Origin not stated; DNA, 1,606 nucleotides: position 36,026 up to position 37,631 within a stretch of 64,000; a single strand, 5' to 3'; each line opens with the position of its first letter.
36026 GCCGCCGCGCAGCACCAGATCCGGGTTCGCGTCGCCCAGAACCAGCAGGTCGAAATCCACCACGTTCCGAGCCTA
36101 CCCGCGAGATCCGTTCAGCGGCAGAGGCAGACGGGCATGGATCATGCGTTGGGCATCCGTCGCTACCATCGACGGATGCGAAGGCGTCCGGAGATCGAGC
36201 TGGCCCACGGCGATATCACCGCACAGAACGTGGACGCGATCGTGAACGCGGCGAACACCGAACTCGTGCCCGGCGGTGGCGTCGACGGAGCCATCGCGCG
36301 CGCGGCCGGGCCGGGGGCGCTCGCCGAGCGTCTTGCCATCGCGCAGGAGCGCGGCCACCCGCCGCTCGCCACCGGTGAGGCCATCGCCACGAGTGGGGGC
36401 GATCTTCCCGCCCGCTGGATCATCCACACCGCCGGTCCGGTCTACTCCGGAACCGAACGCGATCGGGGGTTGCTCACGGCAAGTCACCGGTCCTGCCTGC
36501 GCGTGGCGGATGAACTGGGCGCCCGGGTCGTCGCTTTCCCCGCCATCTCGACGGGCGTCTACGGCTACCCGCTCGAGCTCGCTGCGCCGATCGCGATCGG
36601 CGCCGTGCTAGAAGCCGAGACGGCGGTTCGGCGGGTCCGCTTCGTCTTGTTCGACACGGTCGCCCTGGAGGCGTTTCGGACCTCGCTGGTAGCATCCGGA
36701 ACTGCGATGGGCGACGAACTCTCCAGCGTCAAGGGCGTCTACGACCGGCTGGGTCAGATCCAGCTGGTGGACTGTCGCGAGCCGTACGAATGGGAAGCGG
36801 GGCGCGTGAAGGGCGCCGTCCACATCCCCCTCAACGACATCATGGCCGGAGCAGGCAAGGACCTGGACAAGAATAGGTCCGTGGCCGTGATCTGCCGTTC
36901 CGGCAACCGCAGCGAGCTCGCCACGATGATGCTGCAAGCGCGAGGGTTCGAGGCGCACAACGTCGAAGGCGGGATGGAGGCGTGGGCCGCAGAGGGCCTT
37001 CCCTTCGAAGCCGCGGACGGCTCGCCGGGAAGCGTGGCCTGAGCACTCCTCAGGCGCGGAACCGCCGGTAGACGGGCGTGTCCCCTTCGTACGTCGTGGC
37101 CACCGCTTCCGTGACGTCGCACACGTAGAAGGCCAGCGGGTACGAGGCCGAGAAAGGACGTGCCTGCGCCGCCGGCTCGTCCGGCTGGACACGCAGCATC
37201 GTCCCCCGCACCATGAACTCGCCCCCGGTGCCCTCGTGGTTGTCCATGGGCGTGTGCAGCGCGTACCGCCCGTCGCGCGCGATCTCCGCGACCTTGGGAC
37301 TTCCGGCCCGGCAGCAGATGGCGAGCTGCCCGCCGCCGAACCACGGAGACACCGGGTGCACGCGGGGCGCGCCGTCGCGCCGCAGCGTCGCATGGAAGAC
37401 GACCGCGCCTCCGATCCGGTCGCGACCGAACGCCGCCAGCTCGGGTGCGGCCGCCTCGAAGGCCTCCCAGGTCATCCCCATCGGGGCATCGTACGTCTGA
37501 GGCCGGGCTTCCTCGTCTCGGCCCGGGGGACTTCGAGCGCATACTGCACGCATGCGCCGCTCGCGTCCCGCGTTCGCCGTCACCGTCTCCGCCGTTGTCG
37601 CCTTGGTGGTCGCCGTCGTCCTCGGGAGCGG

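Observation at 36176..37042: Macro domain fused to a catalytic rhodanese domain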

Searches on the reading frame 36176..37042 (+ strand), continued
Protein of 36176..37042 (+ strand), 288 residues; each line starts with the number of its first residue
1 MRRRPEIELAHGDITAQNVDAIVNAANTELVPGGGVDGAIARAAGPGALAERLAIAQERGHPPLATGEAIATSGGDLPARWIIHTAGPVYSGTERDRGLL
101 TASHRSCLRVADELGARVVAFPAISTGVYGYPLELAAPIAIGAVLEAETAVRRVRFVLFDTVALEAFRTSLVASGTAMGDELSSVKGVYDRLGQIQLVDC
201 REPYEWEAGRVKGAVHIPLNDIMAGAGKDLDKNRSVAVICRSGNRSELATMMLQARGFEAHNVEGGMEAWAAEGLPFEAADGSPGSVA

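Call 55: fold_search(model_id=the predicted structure, library=pdb)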
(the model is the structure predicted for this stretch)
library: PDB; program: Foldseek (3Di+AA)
matches with E <= 10: 938; with E <= 0.001: 278
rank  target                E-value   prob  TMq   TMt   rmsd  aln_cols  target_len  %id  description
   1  5cms_G                2.5e-15  1.00  0.55  0.91   1.6       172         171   42  Structural Insights into the Mechanism of Escherichia coli Ymdb (released 2015-11-04)
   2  5cb3                  3.1e-15  1.00  0.55  0.91   1.7       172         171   44  Structural Insights into the Mechanism of Escherichia coli Ymdb (released 2015-11-04)
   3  5cms_F                4.8e-15  1.00  0.55  0.90   1.7       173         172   43  Structural Insights into the Mechanism of Escherichia coli Ymdb (released 2015-11-04)
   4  5cms_A                5.1e-15  1.00  0.55  0.91   1.9       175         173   42  Structural Insights into the Mechanism of Escherichia coli Ymdb (released 2015-11-04)
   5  1spv                  5.7e-15  1.00  0.55  0.90   1.8       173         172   42  Crystal Structure of the Putative Phosphatase of Escherichia coli, Northeast Structural Genomoics Target ER58 (released 2004-04-06)
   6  5cb5_A                9.3e-15  1.00  0.55  0.90   1.6       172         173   42  Structural Insights into the Mechanism of Escherichia coli Ymdb (released 2015-11-04)
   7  4iqy_B                1.2e-14  1.00  0.53  0.69   2.8       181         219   40  Crystal structure of the human protein-proximal ADP-ribosyl-hydrolase MacroD2 (released 2013-03-06)
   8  6y4y_A                1.4e-14  1.00  0.53  0.70   2.3       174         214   41  The crystal structure of human MACROD2 in space group P41212 (released 2020-09-30)
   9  5cb5_J                1.6e-14  1.00  0.55  0.91   1.6       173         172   42  Structural Insights into the Mechanism of Escherichia coli Ymdb (released 2015-11-04)
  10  5l9k_B                1.7e-14  1.00  0.58  0.87   2.2       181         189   39  OCEANOBACILLUS IHEYENSIS MACRODOMAIN WITH ADPR (released 2017-05-03)
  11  6y73_D                1.9e-14  1.00  0.53  0.69   2.4       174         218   41  The crystal structure of human MACROD2 in space group P43 (released 2020-09-30)
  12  5cb5_D                2.0e-14  1.00  0.54  0.90   1.6       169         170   43  Structural Insights into the Mechanism of Escherichia coli Ymdb (released 2015-11-04)
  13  4iqy_A                2.4e-14  1.00  0.53  0.68   2.4       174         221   41  Crystal structure of the human protein-proximal ADP-ribosyl-hydrolase MacroD2 (released 2013-03-06)
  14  5l9k_A                2.6e-14  1.00  0.58  0.86   2.2       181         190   39  OCEANOBACILLUS IHEYENSIS MACRODOMAIN WITH ADPR (released 2017-05-03)
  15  5lau                  3.3e-14  1.00  0.54  0.81   2.7       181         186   39  Oceanobacillus iheyensis macrodomain mutant G37V with ADPR (released 2017-05-03)
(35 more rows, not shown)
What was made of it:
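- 36176..36688 (+): Part derived from the macro gene (residues 1-171, YmdB/MacroD type). It ends at the conserved C-terminal Leu171 codon CTG. The model superposes on YmdB with TM 0.91 and rmsd 1.6 A (call 55).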

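Call 60: find_encoding_contigs(protein=window:36176-37042:+, flank=2000, max_places=3)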
Protein window:36176-37042:+ (288 aa): no gene with exactly this product is on record in the collection.
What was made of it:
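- Tried and rejected: It is not on record (call 60).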

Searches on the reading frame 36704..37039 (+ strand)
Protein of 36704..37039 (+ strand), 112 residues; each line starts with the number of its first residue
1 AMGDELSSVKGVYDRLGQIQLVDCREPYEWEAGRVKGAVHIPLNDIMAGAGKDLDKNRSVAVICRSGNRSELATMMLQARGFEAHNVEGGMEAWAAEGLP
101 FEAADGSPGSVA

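Call 19: search_solved_structures(query=window:36704-37039:+, max_evalue=0.001, show_alignments=2)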
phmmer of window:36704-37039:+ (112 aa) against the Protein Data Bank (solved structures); distinct sequences matched with E-value up to 0.001: 40.
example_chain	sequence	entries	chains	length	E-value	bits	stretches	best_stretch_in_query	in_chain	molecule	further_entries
3tp9_A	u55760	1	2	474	1.7e-14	57.5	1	10-103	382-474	BETA-LACTAMASE and RHODANESE DOMAIN PROTEIN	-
3gk5_A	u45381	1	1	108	1.4e-13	54.6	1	11-101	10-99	Uncharacterized rhodanese-related protein TVG0868615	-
5ve3_B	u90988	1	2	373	6.5e-13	52.5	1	13-99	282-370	BpPRF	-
6mxv_A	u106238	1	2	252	1.5e-12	51.3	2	21-101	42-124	Rhodanese-like family protein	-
5ve4_A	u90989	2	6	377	1e-11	48.6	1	13-102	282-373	BpPRF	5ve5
3iwh_A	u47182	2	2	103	4.6e-11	46.5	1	18-102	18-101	Rhodanese-like domain protein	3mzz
3foj_A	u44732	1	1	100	9.7e-10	42.2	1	17-99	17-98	uncharacterized protein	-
3icr_A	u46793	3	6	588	4.1e-09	40.2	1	20-94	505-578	Coenzyme A-Disulfide Reductase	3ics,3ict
1gmx_A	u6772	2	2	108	8.5e-09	39.2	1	18-106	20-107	THIOSULFATE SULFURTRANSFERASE GLPE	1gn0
3hix_A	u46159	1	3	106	1.9e-08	38.1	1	20-102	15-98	Alr3790 protein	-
8a56_A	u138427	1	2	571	1.9e-08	38.1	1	20-92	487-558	Coenzyme A-persulfide reductase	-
2kl3_A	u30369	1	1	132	2.3e-08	37.8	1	20-103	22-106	Alr3790 protein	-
3k9r_A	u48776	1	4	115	2.3e-08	37.8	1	20-102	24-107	Alr3790 protein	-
3ilm_A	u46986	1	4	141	2.8e-08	37.5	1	20-103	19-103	Alr3790 protein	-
1qxn_A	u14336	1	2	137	3.1e-08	37.4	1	18-101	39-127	sulfide dehydrogenase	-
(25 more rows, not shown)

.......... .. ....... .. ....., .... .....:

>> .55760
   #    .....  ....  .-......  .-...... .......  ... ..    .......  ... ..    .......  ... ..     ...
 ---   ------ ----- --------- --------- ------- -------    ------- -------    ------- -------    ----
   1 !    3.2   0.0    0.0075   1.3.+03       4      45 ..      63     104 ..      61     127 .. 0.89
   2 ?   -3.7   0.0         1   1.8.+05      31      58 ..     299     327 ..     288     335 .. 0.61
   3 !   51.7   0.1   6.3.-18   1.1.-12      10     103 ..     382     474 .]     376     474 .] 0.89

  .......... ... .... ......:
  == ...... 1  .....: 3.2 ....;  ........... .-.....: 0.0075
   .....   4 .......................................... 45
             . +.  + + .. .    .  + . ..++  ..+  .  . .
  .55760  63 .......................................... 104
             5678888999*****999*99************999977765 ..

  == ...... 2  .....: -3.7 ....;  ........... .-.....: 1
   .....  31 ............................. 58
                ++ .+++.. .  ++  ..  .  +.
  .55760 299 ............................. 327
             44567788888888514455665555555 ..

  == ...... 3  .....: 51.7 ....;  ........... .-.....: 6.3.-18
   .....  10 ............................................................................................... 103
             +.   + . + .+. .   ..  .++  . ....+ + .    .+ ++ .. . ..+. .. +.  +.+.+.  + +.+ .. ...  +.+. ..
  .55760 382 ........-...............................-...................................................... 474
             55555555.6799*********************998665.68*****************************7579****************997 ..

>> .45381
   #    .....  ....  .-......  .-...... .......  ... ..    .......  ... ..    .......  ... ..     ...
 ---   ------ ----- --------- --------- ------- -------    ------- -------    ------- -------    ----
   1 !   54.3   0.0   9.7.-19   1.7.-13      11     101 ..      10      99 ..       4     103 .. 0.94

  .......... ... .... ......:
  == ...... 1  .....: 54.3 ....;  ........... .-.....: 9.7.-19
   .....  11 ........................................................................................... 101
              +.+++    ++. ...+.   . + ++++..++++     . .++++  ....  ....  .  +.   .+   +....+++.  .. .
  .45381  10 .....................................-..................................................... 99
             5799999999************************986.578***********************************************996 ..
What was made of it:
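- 36707..37039 (+): Part derived from the rhodanese gene (residues 178-288). Nearest PDB relatives are the rhodanese domains of 3tp9 and BpPRF, plus GlpE (call 19).
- Weak similarity to Cdc25, limited to an N-terminal stretch of about 30 residues (query 16-45), appears in the PDB search (E about 6e-4, call 19). The phosphatase and arsenate-reductase loop is the seven-residue C-X5-R. The best matches are the rhodanese domains of persulfide-dioxygenase fusions and CoA-persulfide reductases, plus GlpE (call 19).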

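Call 22: find_related_loci(query=A3, collection=genome_contigs, flank=4000)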
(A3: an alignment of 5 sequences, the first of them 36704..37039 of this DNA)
Query A3 (112 aa) in genome_contigs; peptide patterns used: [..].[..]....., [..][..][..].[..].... (x = any residue, [..] = any of these).
144 stretches matched a pattern; 104 encode a relative of the query (tblastn E <= 1e-3); the best 80 are kept; 80 distinct loci.
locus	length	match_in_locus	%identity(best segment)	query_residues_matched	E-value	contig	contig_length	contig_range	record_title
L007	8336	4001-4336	95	1-112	1e-70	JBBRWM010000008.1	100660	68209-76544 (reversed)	MAG: Actinomycetota bacterium isolate La4_maxbin2.307 La4_maxbin2.307_K_2205704_L_100660_cov_24.7342, whole genome shotg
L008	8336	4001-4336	89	1-112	1e-65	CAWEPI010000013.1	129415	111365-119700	MAG: uncultured Actinomycetes bacterium isolate MFD02159.bin.1.80 genome assembly, contig: contig_47826, whole genome sh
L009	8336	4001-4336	89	1-112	1e-65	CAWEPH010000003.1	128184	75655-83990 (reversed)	MAG: uncultured Actinomycetes bacterium isolate MFD02242.bin.2.262 genome assembly, contig: contig_157, whole genome sho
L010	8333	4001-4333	85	2-112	3e-61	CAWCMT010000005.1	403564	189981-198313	MAG: uncultured Actinomycetes bacterium isolate MFD05442.bin.2.3 genome assembly, contig: contig_38914, whole genome sho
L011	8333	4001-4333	81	2-112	1e-59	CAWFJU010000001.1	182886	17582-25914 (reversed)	MAG: uncultured Actinomycetes bacterium isolate MFD04651.bin.2.123 genome assembly, contig: contig_10384, whole genome s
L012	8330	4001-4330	80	2-111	3e-58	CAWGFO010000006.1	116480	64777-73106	MAG: uncultured Actinomycetes bacterium isolate MFD05674.bin.1.236 genome assembly, contig: contig_49664, whole genome s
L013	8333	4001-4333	79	2-112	6e-58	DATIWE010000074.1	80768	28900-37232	MAG TPA_asm: Actinomycetota bacterium isolate SMAG_U15215 k141_4139224, whole genome shotgun sequence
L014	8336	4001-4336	79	1-112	2e-57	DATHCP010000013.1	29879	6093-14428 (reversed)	MAG TPA_asm: Actinomycetota bacterium isolate SMAG_U12370 k141_832581, whole genome shotgun sequence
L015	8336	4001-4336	79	1-112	2e-57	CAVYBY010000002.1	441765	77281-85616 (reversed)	MAG: uncultured Actinomycetes bacterium isolate MFD04944.bin.1.337 genome assembly, contig: contig_35703, whole genome s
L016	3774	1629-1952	82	5-112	2e-57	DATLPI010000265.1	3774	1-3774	MAG TPA_asm: Actinomycetota bacterium isolate SMAG_U13848 k141_1316309, whole genome shotgun sequence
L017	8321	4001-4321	83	5-111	3e-57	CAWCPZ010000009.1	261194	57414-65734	MAG: uncultured Actinomycetes bacterium isolate MFD05176.bin.1.125 genome assembly, contig: contig_26293, whole genome s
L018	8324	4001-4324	81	5-112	4e-57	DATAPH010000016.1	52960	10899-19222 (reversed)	MAG TPA_asm: Actinomycetota bacterium isolate SMAG_U5436 k141_2905153, whole genome shotgun sequence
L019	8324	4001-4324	81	5-112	1e-56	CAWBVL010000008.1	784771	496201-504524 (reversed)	MAG: uncultured Actinomycetes bacterium isolate MFD07691.bin.2.43 genome assembly, contig: contig_8294, whole genome sho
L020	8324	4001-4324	80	5-112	7e-57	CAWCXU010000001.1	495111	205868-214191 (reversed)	MAG: uncultured Actinomycetes bacterium isolate MFD07639.bin.1.66 genome assembly, contig: contig_10375, whole genome sh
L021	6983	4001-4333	80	1-112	9e-57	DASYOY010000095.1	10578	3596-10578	MAG TPA_asm: Actinomycetota bacterium isolate SMAG_U4442 k141_1210936, whole genome shotgun sequence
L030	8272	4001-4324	80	5-112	1e-55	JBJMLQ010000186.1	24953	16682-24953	MAG: Actinomycetota bacterium isolate H1_18_all_fractions_metab_conc_61_70_18 k255_6250505, whole genome shotgun sequenc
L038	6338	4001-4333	77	2-112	4e-54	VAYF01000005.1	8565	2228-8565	MAG: Actinobacteria bacterium isolate AC_51 14_1009_13_30cm_scaffold_15180, whole genome shotgun sequence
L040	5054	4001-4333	75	2-112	3e-54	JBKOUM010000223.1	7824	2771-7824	MAG: Actinomycetota bacterium isolate GM_HAYS_MAG_00026 GM_HAYS_000000459020, whole genome shotgun sequence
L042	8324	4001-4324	77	5-112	2e-54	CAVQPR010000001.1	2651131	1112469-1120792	MAG: uncultured Actinomycetes bacterium isolate MFD09964.bin.2.63 genome assembly, contig: contig_13548, whole genome sh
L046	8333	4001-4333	72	2-112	1e-53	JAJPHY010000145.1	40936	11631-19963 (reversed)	MAG: Actinomycetota bacterium isolate Centralia_MAG_23 k107_19462807, whole genome shotgun sequence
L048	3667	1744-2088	70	1-112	7e-53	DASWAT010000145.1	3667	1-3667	MAG TPA_asm: Actinomycetota bacterium isolate SMAG_U2663 k141_145934, whole genome shotgun sequence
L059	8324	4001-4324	70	5-112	6e-51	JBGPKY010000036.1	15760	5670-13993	MAG: Actinomycetota bacterium isolate OBJ_0618_7090110_275 k141_10011516_length_15760_cov_34.4572, whole genome shotgun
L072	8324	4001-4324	67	5-112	3e-47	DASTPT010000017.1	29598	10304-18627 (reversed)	MAG TPA_asm: Actinomycetota bacterium isolate SMAG_U2204 k141_17650, whole genome shotgun sequence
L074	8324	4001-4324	67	5-112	6e-47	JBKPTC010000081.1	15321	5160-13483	MAG: bacterium isolate GS_EKS_MAG_00006 GS_EKS_000001077130, whole genome shotgun sequence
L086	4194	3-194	83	49-112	8e-31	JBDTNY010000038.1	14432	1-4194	MAG: Actinomycetota bacterium isolate cluster3_bin.161 NODE_16763_length_14432_cov_8.371009, whole genome shotgun sequen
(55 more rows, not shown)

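Call 59: search_protein_families(library=pfam, proteins=[L042:1135-2376:-, L048:2-1144:-, L086:3398-4147:-, L046:6919-8241:+, L040:1363-2466:+, L059:2368-3327:-, L038:1704-2282:-, L074:2188-2715:+, L030:4341-5126:+, L072:1063-1770:-], max_evalue=0.001)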
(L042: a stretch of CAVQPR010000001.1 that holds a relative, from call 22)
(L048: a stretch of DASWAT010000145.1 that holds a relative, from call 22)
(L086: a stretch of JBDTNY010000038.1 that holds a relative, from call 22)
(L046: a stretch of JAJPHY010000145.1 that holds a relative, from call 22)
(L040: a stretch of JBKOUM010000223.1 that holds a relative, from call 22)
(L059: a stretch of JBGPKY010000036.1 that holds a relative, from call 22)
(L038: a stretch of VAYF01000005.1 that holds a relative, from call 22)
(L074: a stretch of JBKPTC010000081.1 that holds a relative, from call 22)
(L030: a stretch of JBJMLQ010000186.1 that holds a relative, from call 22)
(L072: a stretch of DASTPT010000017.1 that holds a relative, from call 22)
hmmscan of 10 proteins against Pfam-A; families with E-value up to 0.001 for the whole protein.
L042:1135-2376:- (413 aa): 4 families
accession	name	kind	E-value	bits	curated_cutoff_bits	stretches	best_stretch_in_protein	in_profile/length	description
PF12832.13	MFS_1_like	-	6.3e-42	144.4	25.2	1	13-363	8-371/373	MFS_1 like family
PF07690.21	MFS_1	-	1.3e-25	90.5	33.4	2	212-391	3-184/347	Major Facilitator Superfamily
PF03825.22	Nuc_H_symport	-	6.2e-11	42.4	25.9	1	21-361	18-369/400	Nucleoside H+ symporter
PF01306.25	LacY_symp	-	6.6e-09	35.5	24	1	14-382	16-401/413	LacY proton/sugar symporter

L048:2-1144:- (381 aa): 4 families
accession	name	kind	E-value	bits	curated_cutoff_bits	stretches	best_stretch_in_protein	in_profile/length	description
PF00005.33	ABC_tran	-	1.5e-31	110.2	25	1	43-184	2-136/137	ABC transporter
PF17912.7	OB_MalK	-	1.3e-13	52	27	1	258-315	1-53/53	MalK OB fold domain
PF13401.12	AAA_22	-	0.00067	20.4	27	0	53-76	6-29/130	AAA domain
PF02463.25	SMC_N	-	0.00093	19.1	40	0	52-231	24-215/220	RecF/RecN/SMC N terminal domain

L086:3398-4147:- (249 aa): 1 family
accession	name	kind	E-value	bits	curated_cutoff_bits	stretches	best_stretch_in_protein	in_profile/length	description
PF00155.27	Aminotran_1_2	-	2.6e-37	129.3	19.7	1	5-239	123-357/361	Aminotransferase class I and II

L046:6919-8241:+ (440 aa): 11 families
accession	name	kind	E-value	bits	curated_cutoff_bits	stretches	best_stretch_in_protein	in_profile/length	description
PF02754.22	CCG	-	2.1e-35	121.1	20.6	2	319-403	1-84/85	Cysteine-rich domain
PF13183.11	Fer4_8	-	1.3e-13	51.7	27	1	44-112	2-68/68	4Fe-4S dicluster domain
PF13534.11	Fer4_17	-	3.2e-10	40.8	22.2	1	47-112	2-60/61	4Fe-4S dicluster domain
PF12838.12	Fer4_7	-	2.2e-08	34.9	27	1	46-111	1-51/52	4Fe-4S dicluster domain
PF13484.11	Fer4_16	-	4.8e-08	34.1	30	1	47-109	2-64/66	4Fe-4S double cluster binding domain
PF00037.32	Fer4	-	1.1e-06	28.7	21.1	0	95-111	5-21/24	4Fe-4S binding domain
PF12837.12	Fer4_6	-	8.2e-06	26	25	0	94-112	5-23/24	4Fe-4S binding domain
PF13187.11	Fer4_9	-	2.3e-05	24.8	27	1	47-111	2-50/52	4Fe-4S dicluster domain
PF13237.11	Fer4_10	-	3.7e-05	24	25.5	0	43-109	5-53/53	4Fe-4S dicluster domain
PF12797.12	Fer4_2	-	0.00018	21.7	24.5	0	43-59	6-22/22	4Fe-4S binding domain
PF14697.11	Fer4_21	-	0.00085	19.9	35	0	45-59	39-53/59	4Fe-4S dicluster domain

L040:1363-2466:+ (367 aa): 4 families
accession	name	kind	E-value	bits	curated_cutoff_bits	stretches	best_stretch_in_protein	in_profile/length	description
PF08240.17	ADH_N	-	5.2e-28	97.8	23.5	1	52-160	3-101/104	Alcohol dehydrogenase GroES-like domain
PF00107.32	ADH_zinc_N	-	4e-24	85.4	31.8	1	200-327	1-126/129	Zinc-binding dehydrogenase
PF16912.11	Glu_dehyd_C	-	1.4e-10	41.5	34.9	1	185-353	26-200/211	Glucose dehydrogenase C-terminus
PF13602.12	ADH_zinc_N_2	-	1.9e-07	32.5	27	1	233-363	1-133/134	Zinc-binding dehydrogenase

L059:2368-3327:- (319 aa): 1 family
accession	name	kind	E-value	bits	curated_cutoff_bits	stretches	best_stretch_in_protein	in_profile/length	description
PF03537.19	Glyco_hydro_114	-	4.3e-74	249.1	27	1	65-311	1-228/231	Glycoside-hydrolase family GH114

L038:1704-2282:- (192 aa): 0 families

L074:2188-2715:+ (175 aa): 0 families

L030:4341-5126:+ (261 aa): 1 family
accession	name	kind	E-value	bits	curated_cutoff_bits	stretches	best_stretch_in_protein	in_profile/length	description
PF03883.20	H2O2_YaaD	-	4.9e-36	124.9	29.6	1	7-244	2-234/236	Peroxide stress protein YaaA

L072:1063-1770:- (235 aa): 4 families
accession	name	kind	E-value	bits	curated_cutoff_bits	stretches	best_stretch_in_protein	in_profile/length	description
PF02678.22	Pirin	-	3e-23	82.3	26.1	1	15-120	11-108/108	Pirin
PF17954.7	Pirin_C_2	-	3.1e-20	72.6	22.9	1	150-231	4-86/86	Quercetinase C-terminal cupin domain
PF07883.17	Cupin_2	-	1.4e-06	28.4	27.2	1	48-116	5-67/70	Cupin domain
PF05726.19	Pirin_C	-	0.00046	21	27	0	168-228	4-66/103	Pirin C-terminal cupin domain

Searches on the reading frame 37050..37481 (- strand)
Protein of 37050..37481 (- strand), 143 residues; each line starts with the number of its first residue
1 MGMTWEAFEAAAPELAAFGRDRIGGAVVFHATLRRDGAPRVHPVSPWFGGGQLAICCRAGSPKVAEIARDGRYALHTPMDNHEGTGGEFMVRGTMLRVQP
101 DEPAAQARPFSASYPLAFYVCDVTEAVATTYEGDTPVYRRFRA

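Call 34: search_protein_families(library=pfam, proteins=[window:37050-37481:-], max_evalue=1)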
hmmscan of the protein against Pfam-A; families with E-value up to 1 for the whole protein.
window:37050-37481:- (143 aa): 2 families
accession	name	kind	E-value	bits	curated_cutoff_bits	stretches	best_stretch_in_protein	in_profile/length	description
PF01243.27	PNPOx_N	-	6.1e-05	23.8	28.1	1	27-114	14-93/120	Pyridoxamine 5'-phosphate oxidase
PF12900.13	Pyridox_ox_2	-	0.059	13.8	27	1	24-105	10-98/140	Pyridoxamine 5'-phosphate oxidase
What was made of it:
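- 37050..37481 (-): Context: convergent 143-aa gene, weakly PPOX/F420-class-like. PNPOx_N 23.8 bits, below its cutoff (call 34).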

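Call 52: search_protein_families(library=ncbifam, proteins=[window:37050-37478:-], max_evalue=0.00001)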
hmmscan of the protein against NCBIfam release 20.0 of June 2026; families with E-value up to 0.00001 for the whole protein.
window:37050-37478:- (142 aa): 2 families
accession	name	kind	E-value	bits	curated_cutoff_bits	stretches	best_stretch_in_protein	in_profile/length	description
TIGR03667.1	Rv3369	hypoth_equivalog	1.9e-08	34.3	125.3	1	26-113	16-101/130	TIGR03667 family PPOX class F420-dependent oxidoreductase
TIGR03618.1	Rv1155_F420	subfamily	3.5e-07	30.5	79.05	1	30-103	14-86/127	TIGR03618 family F420-dependent PPOX class oxidoreductase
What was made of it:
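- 37050..37481 (-): TIGR03667 34 bits, below its cutoff (call 52).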
